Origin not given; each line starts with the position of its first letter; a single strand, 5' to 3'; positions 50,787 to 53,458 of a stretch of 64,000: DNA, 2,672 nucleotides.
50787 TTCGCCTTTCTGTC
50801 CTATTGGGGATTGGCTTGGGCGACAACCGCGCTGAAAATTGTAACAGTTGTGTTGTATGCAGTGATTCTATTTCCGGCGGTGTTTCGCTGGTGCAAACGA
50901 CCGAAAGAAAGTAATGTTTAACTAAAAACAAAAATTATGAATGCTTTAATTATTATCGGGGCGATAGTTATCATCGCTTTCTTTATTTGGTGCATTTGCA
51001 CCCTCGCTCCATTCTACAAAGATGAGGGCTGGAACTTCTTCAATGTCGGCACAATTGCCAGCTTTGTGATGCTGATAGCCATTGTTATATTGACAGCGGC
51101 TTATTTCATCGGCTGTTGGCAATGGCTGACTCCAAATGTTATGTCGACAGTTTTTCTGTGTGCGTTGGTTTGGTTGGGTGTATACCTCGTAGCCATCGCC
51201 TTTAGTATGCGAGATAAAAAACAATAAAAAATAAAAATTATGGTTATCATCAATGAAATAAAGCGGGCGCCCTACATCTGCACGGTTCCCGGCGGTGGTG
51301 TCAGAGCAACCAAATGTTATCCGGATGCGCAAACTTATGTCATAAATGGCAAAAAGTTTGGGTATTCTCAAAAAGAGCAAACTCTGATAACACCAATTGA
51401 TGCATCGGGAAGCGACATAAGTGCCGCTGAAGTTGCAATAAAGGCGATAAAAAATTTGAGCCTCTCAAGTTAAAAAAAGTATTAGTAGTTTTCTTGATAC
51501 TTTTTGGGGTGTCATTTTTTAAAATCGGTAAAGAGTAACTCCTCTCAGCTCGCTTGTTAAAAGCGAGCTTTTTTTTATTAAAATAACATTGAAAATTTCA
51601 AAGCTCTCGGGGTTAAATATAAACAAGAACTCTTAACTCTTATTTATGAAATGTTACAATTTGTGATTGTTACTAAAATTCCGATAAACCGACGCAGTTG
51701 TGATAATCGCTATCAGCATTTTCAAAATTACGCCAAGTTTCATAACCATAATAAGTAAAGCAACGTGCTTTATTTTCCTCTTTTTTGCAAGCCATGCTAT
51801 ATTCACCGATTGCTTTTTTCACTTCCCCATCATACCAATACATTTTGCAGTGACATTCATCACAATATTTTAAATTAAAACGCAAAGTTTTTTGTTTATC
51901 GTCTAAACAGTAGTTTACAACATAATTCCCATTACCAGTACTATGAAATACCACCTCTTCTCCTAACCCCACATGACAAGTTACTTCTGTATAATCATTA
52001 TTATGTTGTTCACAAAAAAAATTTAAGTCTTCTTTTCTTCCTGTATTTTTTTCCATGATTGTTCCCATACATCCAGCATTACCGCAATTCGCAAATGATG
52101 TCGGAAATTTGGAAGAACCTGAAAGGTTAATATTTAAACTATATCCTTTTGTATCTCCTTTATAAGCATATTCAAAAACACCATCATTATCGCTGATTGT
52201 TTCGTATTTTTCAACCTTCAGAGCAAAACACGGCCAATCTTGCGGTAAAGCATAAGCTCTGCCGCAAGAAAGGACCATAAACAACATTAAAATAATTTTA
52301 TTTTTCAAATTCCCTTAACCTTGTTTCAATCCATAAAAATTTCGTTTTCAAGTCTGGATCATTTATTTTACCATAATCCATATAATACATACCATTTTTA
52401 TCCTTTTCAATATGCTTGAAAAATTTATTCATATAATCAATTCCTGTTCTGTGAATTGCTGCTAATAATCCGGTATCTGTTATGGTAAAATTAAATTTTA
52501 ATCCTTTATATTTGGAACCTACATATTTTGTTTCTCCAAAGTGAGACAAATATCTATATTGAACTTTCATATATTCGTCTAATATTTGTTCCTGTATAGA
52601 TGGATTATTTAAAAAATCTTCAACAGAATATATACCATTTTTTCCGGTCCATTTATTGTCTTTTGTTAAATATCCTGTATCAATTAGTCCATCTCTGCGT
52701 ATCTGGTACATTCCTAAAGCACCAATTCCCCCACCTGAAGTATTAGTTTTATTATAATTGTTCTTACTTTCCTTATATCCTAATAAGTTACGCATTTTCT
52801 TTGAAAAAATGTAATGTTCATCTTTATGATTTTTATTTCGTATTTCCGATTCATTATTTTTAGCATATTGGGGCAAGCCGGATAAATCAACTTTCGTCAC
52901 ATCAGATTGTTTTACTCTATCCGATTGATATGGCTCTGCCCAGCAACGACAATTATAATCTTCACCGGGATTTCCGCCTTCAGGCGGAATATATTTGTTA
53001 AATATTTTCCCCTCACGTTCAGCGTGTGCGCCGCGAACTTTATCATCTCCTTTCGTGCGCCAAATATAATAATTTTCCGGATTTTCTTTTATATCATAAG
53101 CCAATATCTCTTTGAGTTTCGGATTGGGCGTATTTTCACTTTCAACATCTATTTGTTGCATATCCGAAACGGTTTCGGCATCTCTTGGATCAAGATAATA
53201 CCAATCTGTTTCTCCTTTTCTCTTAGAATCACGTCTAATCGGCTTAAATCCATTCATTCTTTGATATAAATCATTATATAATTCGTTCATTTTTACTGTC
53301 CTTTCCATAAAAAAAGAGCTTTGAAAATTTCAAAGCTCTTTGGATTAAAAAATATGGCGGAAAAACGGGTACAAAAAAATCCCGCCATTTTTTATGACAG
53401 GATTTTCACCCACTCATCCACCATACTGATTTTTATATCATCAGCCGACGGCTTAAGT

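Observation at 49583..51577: Cluster of six small paralogous genes with A-rich, Shine-Dalgarno-less leaders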

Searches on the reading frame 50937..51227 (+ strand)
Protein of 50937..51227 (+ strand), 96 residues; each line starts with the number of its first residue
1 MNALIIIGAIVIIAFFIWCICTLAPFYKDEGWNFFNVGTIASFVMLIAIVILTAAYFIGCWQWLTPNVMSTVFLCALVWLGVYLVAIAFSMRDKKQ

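Call 6: search_protein_families(library=pfam, max_evalue=1, proteins=[window:50937-51227:+])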
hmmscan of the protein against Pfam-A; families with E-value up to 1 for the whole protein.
window:50937-51227:+ (96 aa): 2 families
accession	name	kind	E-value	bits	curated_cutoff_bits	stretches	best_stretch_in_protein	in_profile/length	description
PF25592.1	DUF7937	-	0.0073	15.6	31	1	3-87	141-222/402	Domain of unknown function (DUF7937)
PF24226.1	DUF7442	-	0.58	10.5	23.8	0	10-57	1-42/79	Phage membrane protein Family of unknown function (DUF7442)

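Call 7: search_protein_families(library=ncbifam, max_evalue=1, proteins=[window:50937-51227:+])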
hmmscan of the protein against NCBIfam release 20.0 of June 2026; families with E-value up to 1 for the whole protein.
window:50937-51227:+ (96 aa): 0 families

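Call 27: find_homologous_proteins(query=window:50937-51227:+, max_evalue=0.01)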
Query window:50937-51227:+ (96 aa): 2 proteins with E <= 0.01 among 9 candidates.
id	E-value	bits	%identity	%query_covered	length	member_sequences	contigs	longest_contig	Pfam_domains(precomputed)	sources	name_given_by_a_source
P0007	1.2e-52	194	95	100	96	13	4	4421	-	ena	-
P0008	7.2e-35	137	73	96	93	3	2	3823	-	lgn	-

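Call 35: search_protein_families(library=phrogs, max_evalue=1, proteins=[window:50937-51227:+])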
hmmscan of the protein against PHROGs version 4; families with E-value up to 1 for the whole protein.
window:50937-51227:+ (96 aa): 3 families
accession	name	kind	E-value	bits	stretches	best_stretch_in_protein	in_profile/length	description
phrog_38835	-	unknown function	0.014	16.2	1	44-68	8-32/52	-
phrog_4804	-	unknown function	0.05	14.6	1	10-58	3-49/81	-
phrog_14091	-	unknown function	0.94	10.6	1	47-87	6-45/56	-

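Call 44: search_protein_families(library=padloc, max_evalue=1, proteins=[window:50937-51227:+])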
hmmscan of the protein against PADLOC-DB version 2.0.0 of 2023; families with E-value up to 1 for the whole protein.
window:50937-51227:+ (96 aa): 1 family
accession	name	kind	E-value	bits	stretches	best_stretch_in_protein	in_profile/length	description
PDLC04499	PDC-M18B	-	0.46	7.9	1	62-83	82-103/178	-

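Call 52: find_encoding_contigs(protein=P0008, flank=5000, max_places=4)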
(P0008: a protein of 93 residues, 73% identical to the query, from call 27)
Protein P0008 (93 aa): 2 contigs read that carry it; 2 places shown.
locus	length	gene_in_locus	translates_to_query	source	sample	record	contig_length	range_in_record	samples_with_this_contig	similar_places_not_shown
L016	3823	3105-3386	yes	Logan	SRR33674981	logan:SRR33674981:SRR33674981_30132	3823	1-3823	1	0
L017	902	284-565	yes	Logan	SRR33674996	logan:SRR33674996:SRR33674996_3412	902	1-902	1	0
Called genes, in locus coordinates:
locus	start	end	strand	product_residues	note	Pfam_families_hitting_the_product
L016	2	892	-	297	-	?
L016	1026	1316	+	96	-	PF04193:PQ-loop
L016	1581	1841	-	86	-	PF03083:MtN3_slv (weak), PF04193:PQ-loop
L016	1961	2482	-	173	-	PF00080:Sod_Cu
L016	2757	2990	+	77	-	-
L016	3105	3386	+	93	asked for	-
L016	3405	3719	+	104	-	-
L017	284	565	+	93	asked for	-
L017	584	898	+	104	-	-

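Call 75: predict_structure(alignment_id=A7)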
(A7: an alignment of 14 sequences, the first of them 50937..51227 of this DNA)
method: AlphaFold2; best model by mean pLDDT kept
length: 96 residues; sequences in the alignment: 14
mean_pLDDT: 63.8   pTM: 0.38
mean pLDDT of the five models: 63.8, 62.5, 61.7, 59.8, 56.6
residues with pLDDT >= 90: 0; 70-90: 14; 50-70: 80; < 50: 2
segments of 3 or more residues with pLDDT < 50: none
pLDDT, mean of each block of 10 residues (from residue 1): 64 72 64 57 67 64 59 68 66 51
secondary structure, 60 per line:
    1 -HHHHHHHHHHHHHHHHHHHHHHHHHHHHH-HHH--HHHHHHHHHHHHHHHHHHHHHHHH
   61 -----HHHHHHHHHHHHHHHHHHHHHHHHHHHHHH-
elements in order: H2-30 H37-60 H66-95

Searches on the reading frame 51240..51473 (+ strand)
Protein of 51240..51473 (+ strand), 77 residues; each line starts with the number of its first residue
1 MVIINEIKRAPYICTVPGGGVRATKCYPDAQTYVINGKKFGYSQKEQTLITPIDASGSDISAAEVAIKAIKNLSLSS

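Call 6: search_protein_families(library=pfam, max_evalue=1, proteins=[window:51240-51473:+])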
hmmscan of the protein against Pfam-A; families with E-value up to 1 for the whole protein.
window:51240-51473:+ (77 aa): 1 family
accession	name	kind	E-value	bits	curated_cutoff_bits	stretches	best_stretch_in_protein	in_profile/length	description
PF22820.2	TcaA_3rd_4th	-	0.0034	17.7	27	1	27-58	11-41/73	TcaA protein 3rd/4th domain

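Call 7: search_protein_families(library=ncbifam, max_evalue=1, proteins=[window:51240-51473:+])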
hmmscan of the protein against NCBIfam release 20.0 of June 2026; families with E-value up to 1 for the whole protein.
window:51240-51473:+ (77 aa): 0 families

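Call 35: search_protein_families(library=phrogs, max_evalue=1, proteins=[window:51240-51473:+])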
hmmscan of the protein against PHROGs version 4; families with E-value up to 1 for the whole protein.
window:51240-51473:+ (77 aa): 0 families

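Call 44: search_protein_families(library=padloc, max_evalue=1, proteins=[window:51240-51473:+])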
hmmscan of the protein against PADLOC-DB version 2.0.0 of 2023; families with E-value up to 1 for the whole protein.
window:51240-51473:+ (77 aa): 0 families

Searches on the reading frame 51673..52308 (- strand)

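Call 6: search_protein_families(library=pfam, max_evalue=1, proteins=[window:51673-52308:-])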
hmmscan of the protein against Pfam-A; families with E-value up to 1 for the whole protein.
window:51673-52308:- (211 aa): 2 families
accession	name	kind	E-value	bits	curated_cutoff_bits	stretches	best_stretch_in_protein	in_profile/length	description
PF20629.2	GD_AH_C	-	0.13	12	26.8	1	89-131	126-167/242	D-galactarate/Altronate dehydratase, C-terminal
PF06891.17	P2_Phage_GpR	-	0.23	12.1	25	1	85-134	80-130/133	P2 phage tail completion protein R (GpR)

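Call 7: search_protein_families(library=ncbifam, max_evalue=1, proteins=[window:51673-52308:-])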
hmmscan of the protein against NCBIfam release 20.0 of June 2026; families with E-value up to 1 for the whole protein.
window:51673-52308:- (211 aa): 0 families

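Call 35: search_protein_families(library=phrogs, max_evalue=1, proteins=[window:51673-52308:-])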
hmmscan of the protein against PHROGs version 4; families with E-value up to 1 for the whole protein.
window:51673-52308:- (211 aa): 2 families
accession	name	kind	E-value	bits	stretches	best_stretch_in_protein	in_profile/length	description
phrog_38490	-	unknown function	0.035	15.5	1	115-180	23-85/103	-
phrog_65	-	connector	0.055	14.2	1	84-136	79-131/159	tail terminator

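Call 44: search_protein_families(library=padloc, max_evalue=1, proteins=[window:51673-52308:-])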
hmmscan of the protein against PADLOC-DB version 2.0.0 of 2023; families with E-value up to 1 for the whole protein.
window:51673-52308:- (211 aa): 0 families

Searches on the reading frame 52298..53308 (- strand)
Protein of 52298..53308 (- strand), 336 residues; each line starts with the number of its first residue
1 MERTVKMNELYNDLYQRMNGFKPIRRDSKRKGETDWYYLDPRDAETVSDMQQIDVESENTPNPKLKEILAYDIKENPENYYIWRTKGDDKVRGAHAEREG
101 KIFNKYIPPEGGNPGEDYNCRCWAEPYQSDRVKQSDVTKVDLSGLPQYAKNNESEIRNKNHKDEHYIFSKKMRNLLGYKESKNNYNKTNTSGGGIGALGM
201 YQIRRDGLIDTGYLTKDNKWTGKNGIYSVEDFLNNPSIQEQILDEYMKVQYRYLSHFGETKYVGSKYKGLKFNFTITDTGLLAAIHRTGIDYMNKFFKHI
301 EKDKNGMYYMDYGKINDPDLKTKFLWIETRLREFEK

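Call 6: search_protein_families(library=pfam, max_evalue=1, proteins=[window:52298-53308:-])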
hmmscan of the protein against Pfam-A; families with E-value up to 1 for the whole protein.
window:52298-53308:- (336 aa): 2 families
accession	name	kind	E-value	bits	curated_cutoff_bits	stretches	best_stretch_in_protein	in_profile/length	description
PF04233.19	Phage_Mu_F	-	6.7e-07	30.5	29.6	1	76-123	62-110/112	Phage Mu protein F like protein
PF20451.3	Calmod_bind_M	-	0.16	13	24.5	0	222-248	23-49/67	Calmodulin binding protein central domain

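Call 7: search_protein_families(library=ncbifam, max_evalue=1, proteins=[window:52298-53308:-])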
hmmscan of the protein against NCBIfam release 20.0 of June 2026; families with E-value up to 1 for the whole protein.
window:52298-53308:- (336 aa): 2 families
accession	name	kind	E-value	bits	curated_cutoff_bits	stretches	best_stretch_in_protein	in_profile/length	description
TIGR01641.1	phageSPP1_gp7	domain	1.2e-08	35.3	39.65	1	72-124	52-105/109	minor capsid protein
NF052397.1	AggPromo_Cterm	subfamily_domain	0.016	15.7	40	0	172-203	4-33/80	aggregation-promoting factor C-terminal-like domain-containing protein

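Call 35: search_protein_families(library=phrogs, max_evalue=1, proteins=[window:52298-53308:-])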
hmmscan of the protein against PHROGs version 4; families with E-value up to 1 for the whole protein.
window:52298-53308:- (336 aa): 6 families
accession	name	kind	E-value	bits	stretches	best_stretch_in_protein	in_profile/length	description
phrog_324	-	head and packaging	1.1e-19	71.9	1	79-171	264-368/624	head morphogenesis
phrog_4529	-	head and packaging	1.1e-10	42.4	1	81-149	233-309/533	minor head protein and DNA pilot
phrog_27932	-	tail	2.9e-10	40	1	170-258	344-437/855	baseplate hub subunit and tail lysozyme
phrog_595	-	head and packaging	1.1e-07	32.6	1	76-184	246-357/513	head maturation protease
phrog_3517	-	head and packaging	0.033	14.5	1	83-160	272-359/371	head morphogenesis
phrog_15127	-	head and packaging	0.21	11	1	79-120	191-244/602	head protein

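Call 44: search_protein_families(library=padloc, max_evalue=1, proteins=[window:52298-53308:-])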
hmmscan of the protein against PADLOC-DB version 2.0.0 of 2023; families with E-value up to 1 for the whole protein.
window:52298-53308:- (336 aa): 1 family
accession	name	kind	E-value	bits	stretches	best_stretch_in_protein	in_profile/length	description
PDLC01861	CARF3--CARF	-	0.0024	15.2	1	235-284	204-253/260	-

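Call 78: search_solved_structures(query=window:52298-53308:-, max_evalue=1)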
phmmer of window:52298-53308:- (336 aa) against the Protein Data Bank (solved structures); distinct sequences matched with E-value up to 1: 0.
